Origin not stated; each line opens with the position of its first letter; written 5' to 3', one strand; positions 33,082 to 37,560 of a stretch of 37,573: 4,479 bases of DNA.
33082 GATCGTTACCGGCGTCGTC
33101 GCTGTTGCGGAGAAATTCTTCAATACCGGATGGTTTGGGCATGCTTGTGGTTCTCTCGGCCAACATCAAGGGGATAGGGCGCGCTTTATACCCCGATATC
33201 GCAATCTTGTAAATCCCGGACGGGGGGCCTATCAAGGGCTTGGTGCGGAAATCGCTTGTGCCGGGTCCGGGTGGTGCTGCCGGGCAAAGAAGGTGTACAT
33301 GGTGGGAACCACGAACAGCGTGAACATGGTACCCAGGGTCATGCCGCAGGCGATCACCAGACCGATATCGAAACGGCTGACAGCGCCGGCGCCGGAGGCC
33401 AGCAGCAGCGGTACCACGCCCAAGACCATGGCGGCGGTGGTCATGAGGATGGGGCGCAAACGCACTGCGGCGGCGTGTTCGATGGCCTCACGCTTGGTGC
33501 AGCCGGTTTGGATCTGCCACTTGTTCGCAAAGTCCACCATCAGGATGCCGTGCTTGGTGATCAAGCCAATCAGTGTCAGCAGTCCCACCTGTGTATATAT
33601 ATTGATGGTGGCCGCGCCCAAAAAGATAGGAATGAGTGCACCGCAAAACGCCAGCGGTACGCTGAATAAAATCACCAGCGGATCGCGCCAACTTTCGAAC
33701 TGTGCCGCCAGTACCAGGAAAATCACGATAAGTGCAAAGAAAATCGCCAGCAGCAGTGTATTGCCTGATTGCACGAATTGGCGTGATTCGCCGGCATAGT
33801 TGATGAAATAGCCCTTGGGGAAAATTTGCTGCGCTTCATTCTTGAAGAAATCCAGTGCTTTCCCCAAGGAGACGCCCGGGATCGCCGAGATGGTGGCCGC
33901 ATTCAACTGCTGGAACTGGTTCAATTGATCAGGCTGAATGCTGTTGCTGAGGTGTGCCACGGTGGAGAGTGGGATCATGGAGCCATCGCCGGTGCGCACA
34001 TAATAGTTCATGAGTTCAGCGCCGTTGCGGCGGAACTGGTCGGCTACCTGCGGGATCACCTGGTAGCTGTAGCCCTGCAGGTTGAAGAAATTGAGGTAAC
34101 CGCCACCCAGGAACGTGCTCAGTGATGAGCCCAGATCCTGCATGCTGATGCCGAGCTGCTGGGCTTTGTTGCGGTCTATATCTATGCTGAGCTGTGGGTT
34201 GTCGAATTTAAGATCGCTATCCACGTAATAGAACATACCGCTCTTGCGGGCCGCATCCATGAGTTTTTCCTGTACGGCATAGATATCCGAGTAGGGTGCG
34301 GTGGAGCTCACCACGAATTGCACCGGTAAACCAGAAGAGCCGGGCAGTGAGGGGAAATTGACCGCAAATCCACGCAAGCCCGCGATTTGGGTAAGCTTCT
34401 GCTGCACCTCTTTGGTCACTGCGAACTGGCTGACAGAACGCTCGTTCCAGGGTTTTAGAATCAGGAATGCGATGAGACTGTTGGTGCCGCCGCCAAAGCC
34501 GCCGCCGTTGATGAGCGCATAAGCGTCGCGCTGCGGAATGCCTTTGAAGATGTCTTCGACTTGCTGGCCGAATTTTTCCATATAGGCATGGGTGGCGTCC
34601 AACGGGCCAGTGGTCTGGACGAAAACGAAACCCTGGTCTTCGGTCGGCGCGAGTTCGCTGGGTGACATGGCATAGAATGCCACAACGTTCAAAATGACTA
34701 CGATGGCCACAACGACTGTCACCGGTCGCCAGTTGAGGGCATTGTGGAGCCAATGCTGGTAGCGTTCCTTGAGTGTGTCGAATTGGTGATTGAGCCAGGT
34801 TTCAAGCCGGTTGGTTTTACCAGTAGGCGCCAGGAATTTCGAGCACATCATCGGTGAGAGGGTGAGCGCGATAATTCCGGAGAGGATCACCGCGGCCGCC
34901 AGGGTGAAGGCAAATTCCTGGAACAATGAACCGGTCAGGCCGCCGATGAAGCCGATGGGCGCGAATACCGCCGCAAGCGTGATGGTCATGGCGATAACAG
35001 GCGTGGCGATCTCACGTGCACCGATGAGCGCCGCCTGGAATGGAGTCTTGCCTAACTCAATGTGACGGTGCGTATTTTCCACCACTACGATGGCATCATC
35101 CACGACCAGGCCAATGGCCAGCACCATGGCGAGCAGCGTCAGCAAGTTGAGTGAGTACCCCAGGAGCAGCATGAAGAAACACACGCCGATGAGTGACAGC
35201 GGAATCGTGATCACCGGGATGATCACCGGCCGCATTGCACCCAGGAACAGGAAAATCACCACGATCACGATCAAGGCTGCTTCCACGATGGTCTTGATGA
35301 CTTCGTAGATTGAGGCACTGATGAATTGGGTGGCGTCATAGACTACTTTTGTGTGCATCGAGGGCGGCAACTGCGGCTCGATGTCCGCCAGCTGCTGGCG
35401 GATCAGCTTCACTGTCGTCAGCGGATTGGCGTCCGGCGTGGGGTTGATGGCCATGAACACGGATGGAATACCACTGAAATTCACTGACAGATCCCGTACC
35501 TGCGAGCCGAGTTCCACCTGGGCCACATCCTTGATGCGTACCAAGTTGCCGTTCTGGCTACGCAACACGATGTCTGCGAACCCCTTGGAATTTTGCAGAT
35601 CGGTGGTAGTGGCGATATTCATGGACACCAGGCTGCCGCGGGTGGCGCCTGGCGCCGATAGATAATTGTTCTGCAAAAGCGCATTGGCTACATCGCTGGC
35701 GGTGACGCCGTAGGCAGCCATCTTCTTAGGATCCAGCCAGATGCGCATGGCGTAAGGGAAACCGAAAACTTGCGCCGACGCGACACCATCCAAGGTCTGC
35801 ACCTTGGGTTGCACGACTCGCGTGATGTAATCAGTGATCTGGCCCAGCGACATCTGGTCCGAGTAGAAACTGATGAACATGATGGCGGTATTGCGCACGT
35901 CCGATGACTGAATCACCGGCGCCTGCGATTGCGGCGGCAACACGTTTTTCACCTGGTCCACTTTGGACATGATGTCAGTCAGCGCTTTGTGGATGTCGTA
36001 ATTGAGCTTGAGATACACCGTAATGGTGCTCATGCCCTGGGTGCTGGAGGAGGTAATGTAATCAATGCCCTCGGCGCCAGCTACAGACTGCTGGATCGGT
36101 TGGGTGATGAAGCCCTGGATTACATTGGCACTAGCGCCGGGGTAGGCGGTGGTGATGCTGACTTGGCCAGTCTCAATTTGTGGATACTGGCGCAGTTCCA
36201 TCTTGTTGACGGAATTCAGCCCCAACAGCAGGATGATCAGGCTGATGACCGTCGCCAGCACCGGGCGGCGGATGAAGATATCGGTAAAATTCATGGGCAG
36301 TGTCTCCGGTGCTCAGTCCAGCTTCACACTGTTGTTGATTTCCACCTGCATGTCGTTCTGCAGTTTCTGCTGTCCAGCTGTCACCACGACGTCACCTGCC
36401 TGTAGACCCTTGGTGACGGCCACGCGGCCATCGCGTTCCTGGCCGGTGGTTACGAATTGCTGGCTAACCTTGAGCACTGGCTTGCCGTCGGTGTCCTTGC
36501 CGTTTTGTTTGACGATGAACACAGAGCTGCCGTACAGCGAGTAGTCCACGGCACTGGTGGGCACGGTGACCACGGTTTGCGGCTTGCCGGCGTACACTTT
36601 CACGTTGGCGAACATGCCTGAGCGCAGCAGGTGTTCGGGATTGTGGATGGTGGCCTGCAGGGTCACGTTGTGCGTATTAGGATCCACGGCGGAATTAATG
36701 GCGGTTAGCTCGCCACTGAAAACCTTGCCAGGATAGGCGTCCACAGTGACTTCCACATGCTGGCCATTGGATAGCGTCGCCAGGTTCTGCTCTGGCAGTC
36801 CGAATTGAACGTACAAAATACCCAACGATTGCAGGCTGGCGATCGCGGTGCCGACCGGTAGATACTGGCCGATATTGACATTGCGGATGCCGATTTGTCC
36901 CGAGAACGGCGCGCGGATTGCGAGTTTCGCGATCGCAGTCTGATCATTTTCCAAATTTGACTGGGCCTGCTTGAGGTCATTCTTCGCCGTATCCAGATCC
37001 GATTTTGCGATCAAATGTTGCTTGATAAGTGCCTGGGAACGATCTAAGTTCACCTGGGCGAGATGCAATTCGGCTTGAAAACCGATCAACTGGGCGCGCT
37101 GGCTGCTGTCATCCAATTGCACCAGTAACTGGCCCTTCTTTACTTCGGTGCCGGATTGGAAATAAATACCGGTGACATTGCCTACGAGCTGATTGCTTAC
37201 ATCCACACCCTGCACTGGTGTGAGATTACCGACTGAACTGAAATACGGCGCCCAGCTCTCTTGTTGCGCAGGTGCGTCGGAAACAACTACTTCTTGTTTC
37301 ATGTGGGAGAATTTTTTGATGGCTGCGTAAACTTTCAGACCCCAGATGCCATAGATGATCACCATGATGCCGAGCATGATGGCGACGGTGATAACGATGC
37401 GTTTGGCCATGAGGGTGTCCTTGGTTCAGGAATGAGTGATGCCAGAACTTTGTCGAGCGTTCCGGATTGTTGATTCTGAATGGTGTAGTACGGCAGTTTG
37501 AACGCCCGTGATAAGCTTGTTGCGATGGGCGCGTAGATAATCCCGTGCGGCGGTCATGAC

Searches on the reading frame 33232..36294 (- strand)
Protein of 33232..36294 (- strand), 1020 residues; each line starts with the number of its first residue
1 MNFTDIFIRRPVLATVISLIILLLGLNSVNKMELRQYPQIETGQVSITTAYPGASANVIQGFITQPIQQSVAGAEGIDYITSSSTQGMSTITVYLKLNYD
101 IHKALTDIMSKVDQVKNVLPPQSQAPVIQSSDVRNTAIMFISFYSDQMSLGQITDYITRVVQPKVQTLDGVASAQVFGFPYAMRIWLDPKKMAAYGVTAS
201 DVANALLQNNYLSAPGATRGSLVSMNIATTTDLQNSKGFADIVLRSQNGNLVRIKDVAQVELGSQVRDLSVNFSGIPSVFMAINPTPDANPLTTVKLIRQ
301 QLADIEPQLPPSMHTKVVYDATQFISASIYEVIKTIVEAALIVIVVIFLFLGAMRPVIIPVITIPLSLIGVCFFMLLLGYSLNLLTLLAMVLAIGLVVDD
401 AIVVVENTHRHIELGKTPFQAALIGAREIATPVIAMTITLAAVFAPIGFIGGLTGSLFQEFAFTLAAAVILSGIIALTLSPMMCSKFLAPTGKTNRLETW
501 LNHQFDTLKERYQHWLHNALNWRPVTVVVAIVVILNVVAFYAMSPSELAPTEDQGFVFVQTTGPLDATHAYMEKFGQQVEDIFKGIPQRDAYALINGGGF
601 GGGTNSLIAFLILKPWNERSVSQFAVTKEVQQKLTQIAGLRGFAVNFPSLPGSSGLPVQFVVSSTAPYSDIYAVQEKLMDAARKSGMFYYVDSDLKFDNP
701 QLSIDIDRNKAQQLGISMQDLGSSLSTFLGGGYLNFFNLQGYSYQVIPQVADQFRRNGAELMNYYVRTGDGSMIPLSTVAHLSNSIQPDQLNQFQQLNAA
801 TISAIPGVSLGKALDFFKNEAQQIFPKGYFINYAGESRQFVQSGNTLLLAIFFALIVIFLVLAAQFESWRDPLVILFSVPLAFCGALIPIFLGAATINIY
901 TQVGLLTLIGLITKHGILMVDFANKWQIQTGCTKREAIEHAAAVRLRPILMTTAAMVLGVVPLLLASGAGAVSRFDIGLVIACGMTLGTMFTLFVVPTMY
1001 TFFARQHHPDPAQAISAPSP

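Call 22: search_protein_families(library=pfam, proteins=[window:33232-36294:-], max_evalue=0.01)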
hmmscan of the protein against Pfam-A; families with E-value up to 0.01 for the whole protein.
window:33232-36294:- (1020 aa): 3 families
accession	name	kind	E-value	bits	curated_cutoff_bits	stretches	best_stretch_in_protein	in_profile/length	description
PF00873.25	ACR_tran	-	1.2e-273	910.9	28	1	4-1003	2-1020/1021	AcrB/AcrD/AcrF family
PF03176.21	MMPL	-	3e-09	36.7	20.5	2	330-484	143-299/333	MMPL family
PF02355.23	SecD_SecF_C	-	0.00033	20.6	20.5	1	846-1003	32-186/189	Protein export membrane protein SecD/SecF, C-terminal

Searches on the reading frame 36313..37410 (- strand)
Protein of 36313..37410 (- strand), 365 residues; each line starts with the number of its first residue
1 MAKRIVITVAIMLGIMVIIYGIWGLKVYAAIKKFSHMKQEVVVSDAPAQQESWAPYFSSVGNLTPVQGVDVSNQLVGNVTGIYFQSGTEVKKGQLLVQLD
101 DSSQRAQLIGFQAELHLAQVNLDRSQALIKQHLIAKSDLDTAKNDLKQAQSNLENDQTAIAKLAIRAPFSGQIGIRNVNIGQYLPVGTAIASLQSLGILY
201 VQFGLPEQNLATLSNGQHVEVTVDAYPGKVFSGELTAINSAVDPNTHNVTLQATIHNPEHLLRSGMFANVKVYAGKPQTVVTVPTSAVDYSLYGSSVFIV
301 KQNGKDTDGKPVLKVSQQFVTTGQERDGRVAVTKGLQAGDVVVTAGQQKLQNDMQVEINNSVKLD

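Call 22: search_protein_families(library=pfam, proteins=[window:36313-37410:-], max_evalue=0.01)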
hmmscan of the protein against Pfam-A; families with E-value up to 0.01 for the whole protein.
window:36313-37410:- (365 aa): 2 families
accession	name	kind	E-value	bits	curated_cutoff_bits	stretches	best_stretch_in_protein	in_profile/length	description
PF16576.10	HlyD_D23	-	3.3e-29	102.1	30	1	70-268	21-214/214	Barrel-sandwich domain of CusB or HlyD membrane-fusion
PF13437.12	HlyD_3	-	6e-16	59.5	22.2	1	165-265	2-106/106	HlyD family secretion protein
